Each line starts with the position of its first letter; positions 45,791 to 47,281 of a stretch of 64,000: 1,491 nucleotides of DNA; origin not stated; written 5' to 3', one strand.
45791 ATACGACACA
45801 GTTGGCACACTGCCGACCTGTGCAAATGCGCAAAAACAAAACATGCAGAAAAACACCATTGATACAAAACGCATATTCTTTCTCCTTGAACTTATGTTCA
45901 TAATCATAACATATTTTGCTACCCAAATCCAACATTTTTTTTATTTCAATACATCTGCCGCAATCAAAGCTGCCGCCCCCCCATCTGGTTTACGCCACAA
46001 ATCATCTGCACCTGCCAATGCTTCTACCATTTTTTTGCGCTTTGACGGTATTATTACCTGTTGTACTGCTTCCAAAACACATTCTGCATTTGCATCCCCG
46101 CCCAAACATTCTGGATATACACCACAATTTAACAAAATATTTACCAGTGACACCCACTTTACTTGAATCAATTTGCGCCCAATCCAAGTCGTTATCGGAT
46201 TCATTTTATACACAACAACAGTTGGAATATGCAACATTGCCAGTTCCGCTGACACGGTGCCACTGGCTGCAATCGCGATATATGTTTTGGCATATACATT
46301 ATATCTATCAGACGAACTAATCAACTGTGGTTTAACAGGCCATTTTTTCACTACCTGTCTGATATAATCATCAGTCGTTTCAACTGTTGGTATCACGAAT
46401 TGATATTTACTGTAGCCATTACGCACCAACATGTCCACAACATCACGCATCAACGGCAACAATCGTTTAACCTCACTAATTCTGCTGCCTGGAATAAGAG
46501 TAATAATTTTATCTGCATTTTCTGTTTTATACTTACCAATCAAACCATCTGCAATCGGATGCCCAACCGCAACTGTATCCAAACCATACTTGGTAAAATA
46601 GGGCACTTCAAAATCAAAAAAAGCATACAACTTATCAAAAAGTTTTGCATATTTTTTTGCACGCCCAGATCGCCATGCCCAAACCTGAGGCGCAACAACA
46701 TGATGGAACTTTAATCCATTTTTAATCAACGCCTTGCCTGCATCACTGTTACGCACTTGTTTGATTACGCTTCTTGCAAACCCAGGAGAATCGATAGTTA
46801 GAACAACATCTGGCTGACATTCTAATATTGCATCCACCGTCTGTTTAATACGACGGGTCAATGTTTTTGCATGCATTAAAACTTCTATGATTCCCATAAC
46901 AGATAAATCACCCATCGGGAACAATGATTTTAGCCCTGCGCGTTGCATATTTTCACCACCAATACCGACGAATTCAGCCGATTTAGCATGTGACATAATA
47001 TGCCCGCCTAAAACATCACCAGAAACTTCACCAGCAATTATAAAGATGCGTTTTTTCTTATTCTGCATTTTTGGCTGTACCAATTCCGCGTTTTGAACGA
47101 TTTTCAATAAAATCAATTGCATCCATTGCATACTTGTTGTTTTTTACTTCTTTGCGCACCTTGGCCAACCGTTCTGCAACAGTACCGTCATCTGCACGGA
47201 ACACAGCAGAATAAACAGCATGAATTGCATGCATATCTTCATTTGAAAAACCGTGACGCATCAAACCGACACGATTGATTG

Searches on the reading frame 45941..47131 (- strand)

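Call 53: search_protein_families(library=pfam, proteins=[window:45941-47131:-], max_evalue=0.001)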
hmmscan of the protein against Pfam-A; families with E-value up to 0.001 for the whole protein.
window:45941-47131:- (396 aa): 1 family
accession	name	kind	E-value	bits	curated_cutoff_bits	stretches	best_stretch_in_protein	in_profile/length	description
PF02684.21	LpxB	-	1e-82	278.4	22.6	1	29-365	1-344/374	Lipid-A-disaccharide synthetase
